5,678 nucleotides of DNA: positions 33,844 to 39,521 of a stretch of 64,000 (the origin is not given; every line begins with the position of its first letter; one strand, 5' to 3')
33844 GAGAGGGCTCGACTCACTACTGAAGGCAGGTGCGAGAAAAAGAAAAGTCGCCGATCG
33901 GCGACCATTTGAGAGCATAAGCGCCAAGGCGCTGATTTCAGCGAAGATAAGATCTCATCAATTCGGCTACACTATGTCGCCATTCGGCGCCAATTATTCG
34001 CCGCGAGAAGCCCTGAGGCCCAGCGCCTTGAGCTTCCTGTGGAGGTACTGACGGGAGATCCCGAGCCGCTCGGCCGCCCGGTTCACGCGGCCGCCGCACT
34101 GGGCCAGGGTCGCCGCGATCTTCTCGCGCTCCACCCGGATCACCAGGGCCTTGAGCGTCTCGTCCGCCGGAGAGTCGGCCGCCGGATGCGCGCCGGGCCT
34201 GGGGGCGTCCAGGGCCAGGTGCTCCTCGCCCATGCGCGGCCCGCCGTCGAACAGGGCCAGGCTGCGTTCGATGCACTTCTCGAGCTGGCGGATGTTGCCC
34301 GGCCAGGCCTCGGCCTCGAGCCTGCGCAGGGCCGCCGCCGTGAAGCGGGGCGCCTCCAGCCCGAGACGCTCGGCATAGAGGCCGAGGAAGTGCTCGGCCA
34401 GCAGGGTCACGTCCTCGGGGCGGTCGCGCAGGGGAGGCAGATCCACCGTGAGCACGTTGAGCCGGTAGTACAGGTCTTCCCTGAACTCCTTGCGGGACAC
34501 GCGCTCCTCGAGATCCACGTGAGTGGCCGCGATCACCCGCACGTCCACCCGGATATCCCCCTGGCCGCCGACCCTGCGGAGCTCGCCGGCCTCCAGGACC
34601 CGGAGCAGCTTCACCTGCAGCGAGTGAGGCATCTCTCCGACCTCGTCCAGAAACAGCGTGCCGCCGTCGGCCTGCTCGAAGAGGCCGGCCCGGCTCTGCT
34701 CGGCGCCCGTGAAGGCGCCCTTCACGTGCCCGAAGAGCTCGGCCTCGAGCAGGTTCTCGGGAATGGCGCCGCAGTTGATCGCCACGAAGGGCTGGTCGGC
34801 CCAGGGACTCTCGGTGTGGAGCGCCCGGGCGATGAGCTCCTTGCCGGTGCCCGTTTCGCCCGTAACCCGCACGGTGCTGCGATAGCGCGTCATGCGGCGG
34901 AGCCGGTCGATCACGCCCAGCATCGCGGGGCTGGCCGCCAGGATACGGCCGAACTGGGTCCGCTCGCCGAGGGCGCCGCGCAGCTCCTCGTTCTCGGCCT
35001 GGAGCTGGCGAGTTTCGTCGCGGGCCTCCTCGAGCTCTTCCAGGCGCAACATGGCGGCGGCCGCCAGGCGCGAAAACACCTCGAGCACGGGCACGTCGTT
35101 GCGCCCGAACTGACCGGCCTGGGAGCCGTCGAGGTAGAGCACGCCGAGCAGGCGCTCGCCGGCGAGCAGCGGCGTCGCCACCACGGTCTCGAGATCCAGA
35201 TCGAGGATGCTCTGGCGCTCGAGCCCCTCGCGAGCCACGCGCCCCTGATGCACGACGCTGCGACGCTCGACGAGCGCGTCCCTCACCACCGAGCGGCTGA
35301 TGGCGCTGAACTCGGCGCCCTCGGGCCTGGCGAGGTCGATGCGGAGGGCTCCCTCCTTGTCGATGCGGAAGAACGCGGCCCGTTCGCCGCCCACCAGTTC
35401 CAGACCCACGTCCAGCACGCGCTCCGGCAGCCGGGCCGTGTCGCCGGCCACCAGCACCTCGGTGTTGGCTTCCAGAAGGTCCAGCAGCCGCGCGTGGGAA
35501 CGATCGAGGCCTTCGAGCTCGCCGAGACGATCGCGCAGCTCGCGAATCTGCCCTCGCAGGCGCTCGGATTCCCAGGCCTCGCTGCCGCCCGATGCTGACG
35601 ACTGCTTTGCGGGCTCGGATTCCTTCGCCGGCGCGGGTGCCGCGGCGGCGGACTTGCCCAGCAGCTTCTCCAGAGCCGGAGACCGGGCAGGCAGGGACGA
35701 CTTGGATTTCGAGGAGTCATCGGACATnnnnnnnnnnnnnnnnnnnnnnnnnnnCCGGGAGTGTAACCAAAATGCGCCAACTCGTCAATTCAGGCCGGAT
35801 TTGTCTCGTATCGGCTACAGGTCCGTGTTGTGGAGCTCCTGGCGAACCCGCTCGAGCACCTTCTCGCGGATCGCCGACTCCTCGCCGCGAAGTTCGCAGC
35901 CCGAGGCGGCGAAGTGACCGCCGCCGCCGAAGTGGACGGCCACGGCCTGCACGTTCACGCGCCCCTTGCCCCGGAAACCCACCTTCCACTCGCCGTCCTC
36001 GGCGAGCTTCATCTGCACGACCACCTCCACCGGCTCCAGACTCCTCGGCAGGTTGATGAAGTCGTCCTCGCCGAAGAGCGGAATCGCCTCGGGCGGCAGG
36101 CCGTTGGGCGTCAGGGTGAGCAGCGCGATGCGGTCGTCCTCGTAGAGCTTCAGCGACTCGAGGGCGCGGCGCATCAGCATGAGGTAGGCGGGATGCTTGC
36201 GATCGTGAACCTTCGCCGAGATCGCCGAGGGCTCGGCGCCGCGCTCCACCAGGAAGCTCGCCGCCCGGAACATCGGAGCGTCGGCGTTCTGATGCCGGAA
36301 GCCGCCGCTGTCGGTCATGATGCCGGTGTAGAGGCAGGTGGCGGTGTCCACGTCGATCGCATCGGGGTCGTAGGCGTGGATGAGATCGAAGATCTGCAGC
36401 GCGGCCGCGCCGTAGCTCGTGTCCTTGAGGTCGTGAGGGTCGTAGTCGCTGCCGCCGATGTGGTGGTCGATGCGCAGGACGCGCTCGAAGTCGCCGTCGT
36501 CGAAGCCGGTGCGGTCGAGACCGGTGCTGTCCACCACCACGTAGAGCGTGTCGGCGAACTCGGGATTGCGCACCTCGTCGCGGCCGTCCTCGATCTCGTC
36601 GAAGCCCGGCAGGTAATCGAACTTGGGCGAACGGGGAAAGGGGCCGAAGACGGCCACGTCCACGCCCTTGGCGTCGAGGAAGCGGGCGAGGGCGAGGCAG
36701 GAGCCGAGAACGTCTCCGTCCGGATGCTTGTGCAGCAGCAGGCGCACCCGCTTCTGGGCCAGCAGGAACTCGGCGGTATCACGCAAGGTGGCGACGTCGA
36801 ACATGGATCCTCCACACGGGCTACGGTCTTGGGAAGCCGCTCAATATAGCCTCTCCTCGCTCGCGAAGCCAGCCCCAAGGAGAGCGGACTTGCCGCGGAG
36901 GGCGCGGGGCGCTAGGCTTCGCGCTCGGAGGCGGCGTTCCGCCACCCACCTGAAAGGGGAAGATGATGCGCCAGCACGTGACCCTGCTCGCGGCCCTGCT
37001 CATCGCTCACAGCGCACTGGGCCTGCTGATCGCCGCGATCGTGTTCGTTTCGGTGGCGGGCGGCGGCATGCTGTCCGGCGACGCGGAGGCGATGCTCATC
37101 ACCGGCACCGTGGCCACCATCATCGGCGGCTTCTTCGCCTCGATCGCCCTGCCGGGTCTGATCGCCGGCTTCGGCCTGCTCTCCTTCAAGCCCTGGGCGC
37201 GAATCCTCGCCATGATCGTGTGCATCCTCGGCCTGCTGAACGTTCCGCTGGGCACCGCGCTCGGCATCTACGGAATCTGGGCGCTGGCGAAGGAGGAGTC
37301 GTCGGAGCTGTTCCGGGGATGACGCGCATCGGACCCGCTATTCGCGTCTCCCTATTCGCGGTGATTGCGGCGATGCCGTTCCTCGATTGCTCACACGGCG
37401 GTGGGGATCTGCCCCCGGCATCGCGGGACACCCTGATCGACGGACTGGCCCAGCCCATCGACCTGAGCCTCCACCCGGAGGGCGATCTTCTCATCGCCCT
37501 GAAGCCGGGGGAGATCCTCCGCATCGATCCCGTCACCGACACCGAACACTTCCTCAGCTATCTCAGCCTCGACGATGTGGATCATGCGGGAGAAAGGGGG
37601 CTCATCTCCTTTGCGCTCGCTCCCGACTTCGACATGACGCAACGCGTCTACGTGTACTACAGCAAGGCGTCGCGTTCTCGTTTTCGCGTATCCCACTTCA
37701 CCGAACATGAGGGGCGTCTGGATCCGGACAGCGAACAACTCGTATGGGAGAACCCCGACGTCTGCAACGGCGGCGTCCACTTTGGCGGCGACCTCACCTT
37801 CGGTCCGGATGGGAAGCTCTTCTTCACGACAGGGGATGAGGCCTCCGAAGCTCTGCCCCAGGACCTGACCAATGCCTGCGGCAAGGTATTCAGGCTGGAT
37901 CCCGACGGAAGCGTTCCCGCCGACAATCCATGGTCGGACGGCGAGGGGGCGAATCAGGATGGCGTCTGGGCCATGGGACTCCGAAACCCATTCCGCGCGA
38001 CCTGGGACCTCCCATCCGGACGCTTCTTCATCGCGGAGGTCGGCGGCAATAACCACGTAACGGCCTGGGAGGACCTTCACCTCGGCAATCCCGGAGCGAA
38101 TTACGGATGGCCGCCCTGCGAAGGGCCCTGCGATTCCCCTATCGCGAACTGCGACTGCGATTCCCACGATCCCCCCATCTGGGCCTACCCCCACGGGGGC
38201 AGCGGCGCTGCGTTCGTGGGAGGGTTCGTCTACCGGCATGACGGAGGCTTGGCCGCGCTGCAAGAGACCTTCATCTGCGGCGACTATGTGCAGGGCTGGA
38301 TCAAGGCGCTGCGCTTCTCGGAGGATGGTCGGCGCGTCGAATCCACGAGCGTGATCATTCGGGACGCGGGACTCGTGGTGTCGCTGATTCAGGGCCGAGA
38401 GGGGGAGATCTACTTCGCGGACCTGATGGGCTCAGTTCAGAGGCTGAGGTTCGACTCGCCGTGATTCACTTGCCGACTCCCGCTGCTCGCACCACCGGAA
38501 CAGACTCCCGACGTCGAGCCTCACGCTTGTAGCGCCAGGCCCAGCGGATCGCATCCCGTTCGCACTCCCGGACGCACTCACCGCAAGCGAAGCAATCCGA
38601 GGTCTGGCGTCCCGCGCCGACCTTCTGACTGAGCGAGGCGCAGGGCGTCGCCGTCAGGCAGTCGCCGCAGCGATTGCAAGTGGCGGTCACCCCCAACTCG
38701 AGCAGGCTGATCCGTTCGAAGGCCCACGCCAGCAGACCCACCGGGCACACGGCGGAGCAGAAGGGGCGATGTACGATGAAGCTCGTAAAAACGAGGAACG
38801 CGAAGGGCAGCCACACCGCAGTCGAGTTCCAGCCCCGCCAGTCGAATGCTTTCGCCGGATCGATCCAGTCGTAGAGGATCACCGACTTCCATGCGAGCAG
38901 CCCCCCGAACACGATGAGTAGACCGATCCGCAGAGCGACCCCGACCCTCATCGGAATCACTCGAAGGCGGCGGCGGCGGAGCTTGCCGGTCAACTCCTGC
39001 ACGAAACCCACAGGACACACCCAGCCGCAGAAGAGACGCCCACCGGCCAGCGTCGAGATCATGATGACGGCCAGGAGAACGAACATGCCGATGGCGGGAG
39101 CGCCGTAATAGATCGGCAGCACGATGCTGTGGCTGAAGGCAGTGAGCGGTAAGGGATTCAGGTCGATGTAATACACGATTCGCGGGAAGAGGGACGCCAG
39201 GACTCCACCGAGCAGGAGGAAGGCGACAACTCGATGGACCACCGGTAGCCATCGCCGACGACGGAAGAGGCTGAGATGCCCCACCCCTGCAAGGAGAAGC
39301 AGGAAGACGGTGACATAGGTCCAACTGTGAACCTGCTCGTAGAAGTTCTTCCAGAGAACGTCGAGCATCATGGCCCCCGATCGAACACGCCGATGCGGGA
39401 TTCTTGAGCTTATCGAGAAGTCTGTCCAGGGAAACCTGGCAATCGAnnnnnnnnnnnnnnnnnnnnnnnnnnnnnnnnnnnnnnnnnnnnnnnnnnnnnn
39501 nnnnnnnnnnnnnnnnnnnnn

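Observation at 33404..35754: Sigma-54 enhancer-binding protein placed directly upstream of a consensus sigma-54 promoter that drives two tandem tiny hydrophobic peptides ending in LTKTWW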

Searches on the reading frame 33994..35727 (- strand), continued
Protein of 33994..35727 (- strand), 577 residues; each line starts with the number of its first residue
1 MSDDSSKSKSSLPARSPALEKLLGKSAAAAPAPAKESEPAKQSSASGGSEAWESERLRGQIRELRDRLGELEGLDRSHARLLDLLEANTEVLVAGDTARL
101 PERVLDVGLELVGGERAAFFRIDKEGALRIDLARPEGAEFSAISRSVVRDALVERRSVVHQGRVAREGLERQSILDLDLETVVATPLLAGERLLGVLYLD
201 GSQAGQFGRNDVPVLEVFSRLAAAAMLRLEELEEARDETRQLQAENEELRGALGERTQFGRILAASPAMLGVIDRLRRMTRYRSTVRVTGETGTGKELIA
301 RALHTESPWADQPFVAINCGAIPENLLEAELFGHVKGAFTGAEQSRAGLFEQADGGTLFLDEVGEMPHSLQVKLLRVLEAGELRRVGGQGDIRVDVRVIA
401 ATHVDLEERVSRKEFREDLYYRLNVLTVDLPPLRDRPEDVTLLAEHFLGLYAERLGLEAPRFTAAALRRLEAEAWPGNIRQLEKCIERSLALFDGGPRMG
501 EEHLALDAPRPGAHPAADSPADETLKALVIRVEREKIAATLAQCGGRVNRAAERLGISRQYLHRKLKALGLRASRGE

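Call 56: list_cluster_members(proteins=[P0001, P0122, P0014])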
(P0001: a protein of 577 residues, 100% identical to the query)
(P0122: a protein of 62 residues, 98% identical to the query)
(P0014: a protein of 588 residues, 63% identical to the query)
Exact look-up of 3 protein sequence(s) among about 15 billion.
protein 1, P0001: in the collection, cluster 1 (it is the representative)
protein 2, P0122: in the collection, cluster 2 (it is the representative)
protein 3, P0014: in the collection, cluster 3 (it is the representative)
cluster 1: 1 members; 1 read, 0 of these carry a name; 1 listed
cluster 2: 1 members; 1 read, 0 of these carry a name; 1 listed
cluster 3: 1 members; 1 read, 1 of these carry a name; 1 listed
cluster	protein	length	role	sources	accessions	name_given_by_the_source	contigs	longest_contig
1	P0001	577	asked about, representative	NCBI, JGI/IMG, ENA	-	-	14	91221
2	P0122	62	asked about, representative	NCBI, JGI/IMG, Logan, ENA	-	-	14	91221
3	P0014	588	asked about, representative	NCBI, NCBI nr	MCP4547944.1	MAG: GAF domain-containing protein [bacterium] | GAF domain-containing protein [bacterium]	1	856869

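Call 61: find_encoding_contigs(protein=P0019, flank=3000, max_places=1)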
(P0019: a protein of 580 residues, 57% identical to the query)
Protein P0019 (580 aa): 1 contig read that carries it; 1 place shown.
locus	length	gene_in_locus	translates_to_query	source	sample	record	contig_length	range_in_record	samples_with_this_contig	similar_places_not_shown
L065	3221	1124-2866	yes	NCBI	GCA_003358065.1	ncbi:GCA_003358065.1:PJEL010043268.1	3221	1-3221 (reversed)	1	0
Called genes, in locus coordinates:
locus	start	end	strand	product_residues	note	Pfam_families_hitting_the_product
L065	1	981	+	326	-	?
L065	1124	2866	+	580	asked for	PF01590:GAF, PF13185:GAF_2, PF13492:GAF_3 (weak), PF00158:Sigma54_activat, PF14532:Sigma54_activ_2, PF07728:AAA_5 (faint), PF25601:AAA_lid_14, PF02954:HTH_8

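Call 62: find_encoding_contigs(protein=P0024, flank=4000, max_places=1)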
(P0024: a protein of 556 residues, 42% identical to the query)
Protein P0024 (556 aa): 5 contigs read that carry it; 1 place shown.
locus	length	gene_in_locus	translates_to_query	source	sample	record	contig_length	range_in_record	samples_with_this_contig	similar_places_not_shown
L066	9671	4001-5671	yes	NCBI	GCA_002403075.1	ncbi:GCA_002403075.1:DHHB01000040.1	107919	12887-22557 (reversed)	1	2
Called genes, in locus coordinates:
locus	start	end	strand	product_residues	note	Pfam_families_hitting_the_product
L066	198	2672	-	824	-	PF17874:TPR_MalT, PF17874:TPR_MalT, PF13424:TPR_12 (weak), PF00158:Sigma54_activat, PF14532:Sigma54_activ_2, PF07728:AAA_5 (weak), PF25601:AAA_lid_14, PF02954:HTH_8, +4 more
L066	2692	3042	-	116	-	-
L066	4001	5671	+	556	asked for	PF01590:GAF, PF13185:GAF_2, PF13492:GAF_3, PF00158:Sigma54_activat, PF14532:Sigma54_activ_2, PF07728:AAA_5 (weak), PF25601:AAA_lid_14, PF02954:HTH_8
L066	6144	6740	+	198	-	PF00850:Hist_deacetyl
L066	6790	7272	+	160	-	PF04008:Adenosine_kin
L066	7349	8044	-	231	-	-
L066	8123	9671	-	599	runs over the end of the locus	PF13424:TPR_12 (faint), PF00158:Sigma54_activat, PF14532:Sigma54_activ_2, PF25601:AAA_lid_14, PF02954:HTH_8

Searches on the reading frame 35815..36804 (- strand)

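Call 6: search_protein_families(library=pfam, proteins=[window:35815-36804:-], max_evalue=0.01)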
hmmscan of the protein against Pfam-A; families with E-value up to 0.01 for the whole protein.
window:35815-36804:- (329 aa): 2 families
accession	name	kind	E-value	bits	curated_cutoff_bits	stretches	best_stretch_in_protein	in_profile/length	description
PF01368.27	DHH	-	1.4e-11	45.2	28.1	1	21-162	3-125/125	DHH family, N-terminal domain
PF02272.25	DHHA1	-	1.8e-06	28.8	25.9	1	254-323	26-99/102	DHHA1 domain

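Call 48: search_protein_families(library=ncbifam, proteins=[window:35815-36804:-], max_evalue=1e-10)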
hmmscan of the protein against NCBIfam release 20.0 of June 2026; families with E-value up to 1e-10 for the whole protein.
window:35815-36804:- (329 aa): 1 family
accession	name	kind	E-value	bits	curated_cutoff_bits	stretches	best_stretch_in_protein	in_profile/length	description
NF053633.1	OlncasPapPhNrnA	equivalog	7.7e-29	100.6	350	1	8-324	7-315/317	bifunctional oligoribonuclease/PAP phosphatase NrnA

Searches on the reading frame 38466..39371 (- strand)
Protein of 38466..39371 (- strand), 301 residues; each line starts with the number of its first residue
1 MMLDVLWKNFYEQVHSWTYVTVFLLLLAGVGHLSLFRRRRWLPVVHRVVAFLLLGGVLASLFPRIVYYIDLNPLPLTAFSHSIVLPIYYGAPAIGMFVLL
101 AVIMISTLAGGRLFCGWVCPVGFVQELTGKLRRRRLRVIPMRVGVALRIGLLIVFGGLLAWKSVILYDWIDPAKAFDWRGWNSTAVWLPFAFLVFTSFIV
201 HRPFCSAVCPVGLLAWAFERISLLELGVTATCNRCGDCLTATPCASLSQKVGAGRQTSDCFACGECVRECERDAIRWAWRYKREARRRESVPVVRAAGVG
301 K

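Call 6: search_protein_families(library=pfam, proteins=[window:38466-39371:-], max_evalue=0.01)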
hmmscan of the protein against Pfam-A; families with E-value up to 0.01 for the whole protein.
window:38466-39371:- (301 aa): 5 families
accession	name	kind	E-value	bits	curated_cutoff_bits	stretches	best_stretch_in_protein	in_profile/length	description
PF12801.12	Fer4_5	-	8.2e-16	58.2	22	2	94-137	3-46/48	4Fe-4S binding domain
PF12838.12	Fer4_7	-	0.00034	21.5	27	0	260-283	2-25/52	4Fe-4S dicluster domain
PF00037.32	Fer4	-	0.00071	19.7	21.1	1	258-276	6-24/24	4Fe-4S binding domain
PF25160.1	LdpA_Fe-S-bd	-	0.0057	16.8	27.6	0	202-247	7-43/49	LdpA Fe-S cluster-binding domain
PF13187.11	Fer4_9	-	0.0068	16.9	27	0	232-275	2-52/52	4Fe-4S dicluster domain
